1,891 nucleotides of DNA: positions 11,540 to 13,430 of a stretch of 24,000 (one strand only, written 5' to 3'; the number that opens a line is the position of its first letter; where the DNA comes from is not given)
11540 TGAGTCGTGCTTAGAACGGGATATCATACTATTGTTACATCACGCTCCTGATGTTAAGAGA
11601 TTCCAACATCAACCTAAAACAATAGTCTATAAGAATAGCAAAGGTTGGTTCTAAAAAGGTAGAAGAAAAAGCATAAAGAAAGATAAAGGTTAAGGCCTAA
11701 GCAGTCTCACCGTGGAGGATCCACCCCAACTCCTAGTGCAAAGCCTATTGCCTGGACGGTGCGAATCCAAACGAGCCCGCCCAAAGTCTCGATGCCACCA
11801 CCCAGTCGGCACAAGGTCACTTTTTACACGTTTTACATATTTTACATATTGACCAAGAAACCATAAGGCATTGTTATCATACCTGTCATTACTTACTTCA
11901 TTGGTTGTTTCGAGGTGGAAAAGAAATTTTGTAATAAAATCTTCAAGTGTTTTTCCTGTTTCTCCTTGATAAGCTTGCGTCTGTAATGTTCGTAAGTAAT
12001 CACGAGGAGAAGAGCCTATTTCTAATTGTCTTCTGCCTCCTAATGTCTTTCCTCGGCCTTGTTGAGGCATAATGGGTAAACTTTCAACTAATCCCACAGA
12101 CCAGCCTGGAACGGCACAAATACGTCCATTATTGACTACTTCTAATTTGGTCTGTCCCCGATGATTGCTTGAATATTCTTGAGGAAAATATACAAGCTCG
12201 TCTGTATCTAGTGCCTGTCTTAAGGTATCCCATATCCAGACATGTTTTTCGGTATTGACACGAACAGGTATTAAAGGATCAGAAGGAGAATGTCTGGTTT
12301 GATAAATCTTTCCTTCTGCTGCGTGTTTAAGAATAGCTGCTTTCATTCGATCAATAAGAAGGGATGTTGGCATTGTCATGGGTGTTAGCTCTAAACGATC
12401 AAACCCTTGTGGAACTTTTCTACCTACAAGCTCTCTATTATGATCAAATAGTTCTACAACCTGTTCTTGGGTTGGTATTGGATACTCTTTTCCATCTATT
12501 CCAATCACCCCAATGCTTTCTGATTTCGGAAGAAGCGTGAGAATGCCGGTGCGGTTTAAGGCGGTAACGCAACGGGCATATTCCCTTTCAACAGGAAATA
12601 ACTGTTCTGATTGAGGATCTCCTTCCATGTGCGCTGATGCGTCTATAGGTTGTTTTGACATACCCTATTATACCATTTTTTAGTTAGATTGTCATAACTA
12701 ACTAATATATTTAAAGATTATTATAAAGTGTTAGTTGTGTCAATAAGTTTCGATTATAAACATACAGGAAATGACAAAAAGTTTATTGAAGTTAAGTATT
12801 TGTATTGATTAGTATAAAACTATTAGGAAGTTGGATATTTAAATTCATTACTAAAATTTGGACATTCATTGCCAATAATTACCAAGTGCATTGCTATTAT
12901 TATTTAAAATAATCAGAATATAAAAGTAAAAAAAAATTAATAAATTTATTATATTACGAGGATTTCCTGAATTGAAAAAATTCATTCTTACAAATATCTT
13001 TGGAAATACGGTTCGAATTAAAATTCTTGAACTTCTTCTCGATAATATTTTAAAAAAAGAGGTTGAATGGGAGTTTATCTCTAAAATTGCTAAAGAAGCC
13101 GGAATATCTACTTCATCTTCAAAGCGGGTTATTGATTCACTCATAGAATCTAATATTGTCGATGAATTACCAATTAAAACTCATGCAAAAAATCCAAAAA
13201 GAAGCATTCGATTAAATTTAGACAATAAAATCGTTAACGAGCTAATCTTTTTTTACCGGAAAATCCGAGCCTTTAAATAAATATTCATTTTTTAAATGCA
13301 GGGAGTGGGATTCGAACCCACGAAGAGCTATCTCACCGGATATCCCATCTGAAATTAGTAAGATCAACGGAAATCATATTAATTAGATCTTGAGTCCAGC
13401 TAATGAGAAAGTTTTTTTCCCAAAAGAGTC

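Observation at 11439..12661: Compositionally foreign island: a GC-rich 323-aa orphan ORF tail-to-tail with a truncated TnsA-like gene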

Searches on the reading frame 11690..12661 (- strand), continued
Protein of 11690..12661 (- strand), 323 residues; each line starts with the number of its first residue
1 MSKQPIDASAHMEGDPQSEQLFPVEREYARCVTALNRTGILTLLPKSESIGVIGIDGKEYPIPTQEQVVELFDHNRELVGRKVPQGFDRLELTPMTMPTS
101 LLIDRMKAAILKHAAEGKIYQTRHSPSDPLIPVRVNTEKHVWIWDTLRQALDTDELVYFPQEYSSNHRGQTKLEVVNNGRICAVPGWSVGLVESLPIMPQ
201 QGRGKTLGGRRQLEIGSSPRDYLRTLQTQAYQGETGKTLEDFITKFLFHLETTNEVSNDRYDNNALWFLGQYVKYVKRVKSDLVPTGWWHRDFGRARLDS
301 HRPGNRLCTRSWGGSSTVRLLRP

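Call 77: search_protein_families(library=pfam, alignment_id=A3, max_evalue=0.00001)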
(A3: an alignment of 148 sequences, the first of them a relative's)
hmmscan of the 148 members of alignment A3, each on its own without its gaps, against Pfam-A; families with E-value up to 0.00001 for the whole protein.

A. member 1, L035:7444-7809:+ (122 aa): 1 family
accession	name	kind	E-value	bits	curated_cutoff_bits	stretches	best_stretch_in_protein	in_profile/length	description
PF05016.21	ParE_toxin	-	2.7e-06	28.3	23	1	28-116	1-89/89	ParE toxin of type II toxin-antitoxin system, parDE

B. families by the number of members that match (of 148 scanned): 157 families (the first 25 are shown)
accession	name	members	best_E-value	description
PF13649.12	Methyltransf_25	6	1.1e-22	Methyltransferase domain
PF08241.18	Methyltransf_11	6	1.9e-22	Methyltransferase domain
PF00005.33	ABC_tran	5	5.2e-48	ABC transporter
PF13847.12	Methyltransf_31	4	9.8e-18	Methyltransferase domain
PF08242.18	Methyltransf_12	4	4.6e-14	Methyltransferase domain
PF13304.12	AAA_21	4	3.8e-11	AAA domain, putative AbiEii toxin, Type IV TA system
PF00248.27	Aldo_ket_red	3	1.1e-63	Aldo/keto reductase family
PF02353.26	CMAS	3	3.3e-60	Mycolic acid cyclopropane synthetase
PF02660.20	G3P_acyltransf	3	9.9e-50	Glycerol-3-phosphate acyltransferase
PF13489.12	Methyltransf_23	3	1e-13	Methyltransferase domain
PF00118.29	Cpn60_TCP1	2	4.1e-66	TCP-1/cpn60 chaperonin family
PF00291.31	PALP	2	1.7e-64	Pyridoxal-phosphate dependent enzyme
PF00478.31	IMPDH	2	8.3e-50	IMP dehydrogenase / GMP reductase domain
PF01546.33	Peptidase_M20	2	2.2e-39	Peptidase family M20/M25/M40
PF07687.19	M20_dimer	2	2.1e-19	Peptidase dimerisation domain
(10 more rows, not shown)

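Call 78: find_encoding_contigs(protein=P0125, flank=6000, max_places=2)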
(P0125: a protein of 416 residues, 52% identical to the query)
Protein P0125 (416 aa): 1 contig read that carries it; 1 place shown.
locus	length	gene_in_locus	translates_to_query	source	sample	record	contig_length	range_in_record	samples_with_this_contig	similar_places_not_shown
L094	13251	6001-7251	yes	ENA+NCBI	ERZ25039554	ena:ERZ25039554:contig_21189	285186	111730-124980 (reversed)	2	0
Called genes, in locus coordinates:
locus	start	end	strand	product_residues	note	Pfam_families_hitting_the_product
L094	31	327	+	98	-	-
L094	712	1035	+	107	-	-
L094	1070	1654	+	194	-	PF05239:PRC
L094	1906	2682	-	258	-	PF00106:adh_short, PF08659:KR (weak), PF13561:adh_short_C2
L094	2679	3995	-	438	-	PF01565:FAD_binding_4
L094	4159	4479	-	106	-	-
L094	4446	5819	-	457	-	PF00933:Glyco_hydro_3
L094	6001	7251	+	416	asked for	-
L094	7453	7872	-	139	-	PF00326:Peptidase_S9, PF20434:BD-FAE (weak), PF01738:DLH (weak)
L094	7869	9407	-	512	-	PF26549:Tricorn_N, PF26550:Tricorn_2nd (faint), PF00930:DPPIV_N (faint), PF07676:PD40 (faint), PF25174:Beta-prop_THOC3 (faint), PF00326:Peptidase_S9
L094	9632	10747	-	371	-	PF14269:Arylsulfotran_2, PF05935:Arylsulfotrans, PF13360:PQQ_2 (weak), PF05935:Arylsulfotrans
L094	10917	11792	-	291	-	PF00248:Aldo_ket_red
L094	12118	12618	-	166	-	PF13380:CoA_binding_2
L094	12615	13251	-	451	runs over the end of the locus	PF01053:Cys_Met_Meta_PP, PF00155:Aminotran_1_2, PF00266:Aminotran_5 (weak)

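Call 104: find_related_loci(query=P0145, collection=viral_contigs, flank=6000)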
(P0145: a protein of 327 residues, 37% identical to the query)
Query P0145 (327 aa) in viral_contigs; peptide patterns used: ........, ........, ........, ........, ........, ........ (x = any residue, [..] = any of these).
2 stretches matched a pattern, but none encodes a relative of the query by tblastn (E <= 1e-3).

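Call 105: find_related_loci(query=P0122, collection=viral_contigs, flank=6000)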
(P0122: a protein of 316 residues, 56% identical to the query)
Query P0122 (316 aa) in viral_contigs; peptide patterns used: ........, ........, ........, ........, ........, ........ (x = any residue, [..] = any of these).
35 stretches matched a pattern, but none encodes a relative of the query by tblastn (E <= 1e-3).

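Call 106: find_related_loci(query=window:11693-12661:-, collection=metagenome_contigs, flank=6000)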
Query window:11693-12661:- (323 aa) in metagenome_contigs; peptide patterns used: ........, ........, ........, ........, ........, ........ (x = any residue, [..] = any of these).
386 stretches matched a pattern; 205 encode a relative of the query (tblastn E <= 1e-3); the best 80 are kept; 80 distinct loci.
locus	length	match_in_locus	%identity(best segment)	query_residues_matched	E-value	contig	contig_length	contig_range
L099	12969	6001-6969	100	1-323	0e+0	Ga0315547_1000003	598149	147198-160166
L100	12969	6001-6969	96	1-323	0e+0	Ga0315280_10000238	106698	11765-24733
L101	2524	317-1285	96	1-323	0e+0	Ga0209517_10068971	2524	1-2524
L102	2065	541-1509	95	1-323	0e+0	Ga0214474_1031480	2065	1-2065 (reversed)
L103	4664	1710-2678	95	1-323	0e+0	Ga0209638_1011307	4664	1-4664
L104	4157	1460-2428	94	1-323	0e+0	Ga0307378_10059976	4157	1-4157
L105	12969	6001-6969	95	1-323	0e+0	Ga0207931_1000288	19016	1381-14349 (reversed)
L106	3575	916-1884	94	1-323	0e+0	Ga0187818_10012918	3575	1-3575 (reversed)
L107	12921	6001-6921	95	17-323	0e+0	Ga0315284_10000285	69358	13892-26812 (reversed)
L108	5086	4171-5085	96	1-305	0e+0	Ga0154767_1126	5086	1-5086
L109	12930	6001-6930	93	11-323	0e+0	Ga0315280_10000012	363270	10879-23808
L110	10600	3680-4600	93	17-323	0e+0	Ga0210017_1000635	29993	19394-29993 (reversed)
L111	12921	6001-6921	93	17-323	0e+0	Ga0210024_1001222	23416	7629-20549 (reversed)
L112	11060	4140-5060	93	17-323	0e+0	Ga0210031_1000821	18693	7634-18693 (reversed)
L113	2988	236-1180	92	7-323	0e+0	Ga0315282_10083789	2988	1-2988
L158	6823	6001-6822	95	17-290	2e-177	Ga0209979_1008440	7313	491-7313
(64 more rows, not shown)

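Call 113: search_protein_families(library=padloc, alignment_id=A3, max_evalue=1e-8)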
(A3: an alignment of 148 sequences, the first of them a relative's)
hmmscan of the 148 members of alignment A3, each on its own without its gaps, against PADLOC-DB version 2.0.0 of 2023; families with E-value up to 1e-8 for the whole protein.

A. member 1, L035:7444-7809:+ (122 aa): 0 families

B. families by the number of members that match (of 148 scanned): 12 families
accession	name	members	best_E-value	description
PDLC04134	mad2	6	4e-23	mads_2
PDLC04135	mad3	5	2.1e-35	mads_3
PDLC04140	mad8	4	6.5e-12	mads_8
PDLC02980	AriA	3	1.4e-11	-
PDLC02630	DrmD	1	7.6e-40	DrmD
PDLC01457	WYL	1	5.5e-35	"CAS-I,CAS-II,CAS-III,CAS-IV,CAS-V,CAS-VI; associated_signaling"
PDLC01652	WYL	1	8.2e-31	"CAS-I,CAS-II,CAS-III,CAS-IV,CAS-V,CAS-VI; associated_signaling"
PDLC01766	Cas3c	1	1.8e-20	-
PDLC02960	RT-Protease_XI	1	2.3e-13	single gene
PDLC02959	RT-Protease_XI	1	2.4e-12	single gene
PDLC02903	pVip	1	1.4e-11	Viperins not associated with kinases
PDLC02904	pVip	1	8.2e-11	Viperins associated with kinases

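Call 114: search_protein_families(library=pfam, proteins=[L013:3260-3472:+, L158:5465-5665:+, L107:4671-5729:+, L107:135-932:+], max_evalue=0.01)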
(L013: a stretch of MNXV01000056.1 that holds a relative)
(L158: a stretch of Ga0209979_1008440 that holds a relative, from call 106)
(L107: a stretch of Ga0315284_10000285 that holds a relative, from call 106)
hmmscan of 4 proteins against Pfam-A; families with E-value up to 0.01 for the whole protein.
L013:3260-3472:+ (71 aa): 4 families
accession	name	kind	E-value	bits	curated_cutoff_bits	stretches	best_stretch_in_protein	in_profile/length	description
PF01381.28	HTH_3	-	8.4e-14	51.8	23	1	14-69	1-55/55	Helix-turn-helix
PF12844.13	HTH_19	-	2.5e-09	37.4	30.2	1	11-70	1-59/64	Helix-turn-helix domain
PF13443.12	HTH_26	-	1.1e-07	32.4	22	1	13-71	1-59/63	Cro/C1-type HTH DNA-binding domain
PF13560.12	HTH_31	-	3.6e-07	30.8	27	1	11-68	3-60/64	Helix-turn-helix domain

L158:5465-5665:+ (67 aa): 2 families
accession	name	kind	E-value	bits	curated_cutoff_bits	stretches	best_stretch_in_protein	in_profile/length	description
PF00239.26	Resolvase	-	5.6e-05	23.7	23.3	1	4-51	2-46/145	Resolvase, N terminal domain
PF22331.1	Sas-6-like_oligomerization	-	0.0097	16.7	27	0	7-50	6-46/66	Sas-6-like, oligomerization domain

L107:4671-5729:+ (352 aa): 0 families

L107:135-932:+ (265 aa): 1 family
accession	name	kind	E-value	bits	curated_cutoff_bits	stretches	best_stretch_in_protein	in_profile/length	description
PF09520.16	RE_TdeIII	-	4.6e-57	193.9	27.2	1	6-245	3-242/242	Type II restriction endonuclease, TdeIII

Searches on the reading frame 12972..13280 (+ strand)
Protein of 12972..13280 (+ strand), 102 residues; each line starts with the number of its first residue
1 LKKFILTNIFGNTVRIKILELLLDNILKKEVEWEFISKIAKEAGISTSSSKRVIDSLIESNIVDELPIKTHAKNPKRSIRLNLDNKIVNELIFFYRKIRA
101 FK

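Call 7: search_protein_families(library=pfam, proteins=[window:12972-13280:+], max_evalue=1)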
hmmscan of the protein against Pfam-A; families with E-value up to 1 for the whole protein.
window:12972-13280:+ (102 aa): 7 families
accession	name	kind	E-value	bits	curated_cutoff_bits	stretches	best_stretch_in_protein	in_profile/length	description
PF20285.3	CTD9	-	0.0051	17.8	27.9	1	25-94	44-104/113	C-terminal domain 9 of the ABC-three component (ABC-3C) systems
PF05732.17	RepL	-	0.023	14.6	20.3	1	9-72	52-114/164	Firmicute plasmid replication protein (RepL)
PF24406.1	nSTAND_NTPase4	-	0.058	13.9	27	1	28-65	5-40/58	Novel STAND NTPase 4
PF03962.21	Mnd1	-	0.088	13.5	23.5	1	35-64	17-46/60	Mnd1 HTH domain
PF18432.7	ECD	-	0.095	12.8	25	1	58-85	22-49/110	Extracellular Cadherin domain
PF18953.6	SAP_new25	-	0.14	12.3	26.3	1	37-59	14-36/51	SAP domain-containing new25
PF13412.12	HTH_24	-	0.9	9.6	21.9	1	37-63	21-47/48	Winged helix-turn-helix DNA-binding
